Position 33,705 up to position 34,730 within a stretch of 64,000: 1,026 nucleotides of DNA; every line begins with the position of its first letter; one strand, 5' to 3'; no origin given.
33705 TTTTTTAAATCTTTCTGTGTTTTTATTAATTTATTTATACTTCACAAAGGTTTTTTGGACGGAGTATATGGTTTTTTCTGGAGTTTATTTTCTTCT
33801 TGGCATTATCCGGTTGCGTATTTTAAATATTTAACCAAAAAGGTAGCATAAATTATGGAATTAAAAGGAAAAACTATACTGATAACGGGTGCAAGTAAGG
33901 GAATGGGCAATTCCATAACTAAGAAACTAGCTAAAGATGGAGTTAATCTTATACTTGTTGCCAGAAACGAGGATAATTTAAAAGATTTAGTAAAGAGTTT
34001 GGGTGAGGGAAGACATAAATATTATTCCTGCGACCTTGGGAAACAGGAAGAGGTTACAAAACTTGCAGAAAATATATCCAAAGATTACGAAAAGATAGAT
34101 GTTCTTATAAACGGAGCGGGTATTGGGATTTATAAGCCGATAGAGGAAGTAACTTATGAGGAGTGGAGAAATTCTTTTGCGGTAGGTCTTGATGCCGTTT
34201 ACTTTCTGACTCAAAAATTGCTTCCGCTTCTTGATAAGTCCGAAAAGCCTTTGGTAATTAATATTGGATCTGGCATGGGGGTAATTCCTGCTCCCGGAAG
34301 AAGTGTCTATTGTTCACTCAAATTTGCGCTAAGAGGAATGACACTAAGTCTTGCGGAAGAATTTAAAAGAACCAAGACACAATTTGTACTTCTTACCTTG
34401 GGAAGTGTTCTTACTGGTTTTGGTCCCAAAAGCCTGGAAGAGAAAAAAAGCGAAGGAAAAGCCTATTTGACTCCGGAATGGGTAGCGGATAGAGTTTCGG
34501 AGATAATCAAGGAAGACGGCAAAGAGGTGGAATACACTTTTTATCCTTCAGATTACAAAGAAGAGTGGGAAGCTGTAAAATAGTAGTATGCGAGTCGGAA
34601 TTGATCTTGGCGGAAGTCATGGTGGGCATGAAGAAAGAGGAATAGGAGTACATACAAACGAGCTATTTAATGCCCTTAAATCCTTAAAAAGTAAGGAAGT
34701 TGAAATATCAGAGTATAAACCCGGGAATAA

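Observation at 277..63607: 64-kb glycosylation super-locus with ~38 glycosyltransferase genes dominated by GT-C membrane enzymes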

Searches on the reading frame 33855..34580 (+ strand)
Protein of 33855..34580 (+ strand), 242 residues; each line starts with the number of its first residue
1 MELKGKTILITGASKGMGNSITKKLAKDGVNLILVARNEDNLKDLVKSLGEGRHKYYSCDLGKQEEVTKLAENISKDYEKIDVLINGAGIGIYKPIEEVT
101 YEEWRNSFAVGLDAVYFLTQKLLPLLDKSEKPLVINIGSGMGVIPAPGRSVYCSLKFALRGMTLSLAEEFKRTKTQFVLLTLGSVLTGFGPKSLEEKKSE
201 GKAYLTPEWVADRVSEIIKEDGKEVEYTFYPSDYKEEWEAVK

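Call 5: search_protein_families(library=pfam, max_evalue=0.01, proteins=[window:33855-34580:+])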
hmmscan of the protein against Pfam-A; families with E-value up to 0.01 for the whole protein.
window:33855-34580:+ (242 aa): 8 families
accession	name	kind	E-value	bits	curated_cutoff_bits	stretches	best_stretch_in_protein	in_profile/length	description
PF00106.31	adh_short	-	8e-45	153.2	26.6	1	6-193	1-190/195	short chain dehydrogenase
PF13561.12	adh_short_C2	-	5.2e-28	98.6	27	1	12-187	1-178/236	Enoyl-(Acyl carrier protein) reductase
PF08659.16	KR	-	7.7e-14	52.4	22.6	1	7-153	2-150/180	KR domain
PF23441.1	SDR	-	2.4e-05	24.3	27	1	5-197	7-206/258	SDR-like rossmann domain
PF01488.26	Shikimate_DH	-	0.00072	20.1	24.3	1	2-56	9-63/138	Shikimate / quinate 5-dehydrogenase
PF08643.16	DUF1776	-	0.00095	19.1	25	1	94-193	106-207/294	Fungal family of unknown function (DUF1776)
PF01370.27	Epimerase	-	0.0047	16.8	20.9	1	8-90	1-74/240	NAD dependent epimerase/dehydratase family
PF13460.12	NAD_binding_10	-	0.0072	16.6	27.2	0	12-72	1-59/184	NAD(P)H-binding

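Call 22: search_protein_families(library=ncbifam, max_evalue=0.001, proteins=[window:33855-34580:+])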
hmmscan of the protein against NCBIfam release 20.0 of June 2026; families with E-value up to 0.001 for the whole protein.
window:33855-34580:+ (242 aa): 230 families (the best 25 are shown)
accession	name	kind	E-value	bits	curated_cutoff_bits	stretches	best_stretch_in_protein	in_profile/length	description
NF006565.0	PRK09072.1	equivalog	2.2e-42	145.4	238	1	1-224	1-224/265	SDR family oxidoreductase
NF005806.0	PRK07666.1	equivalog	1.8e-40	138.7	286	1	2-219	4-222/239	3-ketoacyl-ACP reductase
NF005672.0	PRK07454.1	equivalog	1.1e-39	136.1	234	1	5-219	6-222/241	SDR family oxidoreductase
NF005594.0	PRK07326.1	equivalog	3.4e-38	131.5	271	1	2-222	3-220/237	SDR family oxidoreductase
NF005559.1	PRK07231.1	subfamily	1.6e-34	119.5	215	1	3-215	2-216/249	glucose 1-dehydrogenase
NF004824.0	PRK06180.1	subfamily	6e-34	117.5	298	1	5-204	4-202/279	oxidoreductase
NF009093.0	PRK12429.1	subfamily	7.3e-33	113.9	258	1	1-200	1-202/259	3-hydroxybutyrate dehydrogenase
NF006073.0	PRK08219.1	equivalog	7.4e-33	114.1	218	1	6-219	4-210/227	SDR family oxidoreductase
NF004825.0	PRK06181.1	equivalog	4.4e-32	111.4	215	1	2-195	3-198/268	SDR family oxidoreductase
TIGR01963.1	PHB_DH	subfamily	5.9e-32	110.9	307.05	1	6-192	2-190/255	3-hydroxybutyrate dehydrogenase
NF004826.0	PRK06182.1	subfamily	1.2e-31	110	305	1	5-205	4-202/274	oxidoreductase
NF005309.0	PRK06841.1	subfamily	1.6e-31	109.8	286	1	2-201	12-210/255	GolD/DthD family dehydrogenase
NF005495.0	PRK07109.1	subfamily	2.7e-31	109.1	264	1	3-218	6-228/334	SDR family oxidoreductase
NF052558.1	MBtsdlDhBudC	equivalog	5.2e-31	108.1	270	1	4-171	2-168/250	meso-2,3-butanediol dehydrogenase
NF006693.0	PRK09242.1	equivalog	5.6e-31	107.6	328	1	2-171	7-180/258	SDR family oxidoreductase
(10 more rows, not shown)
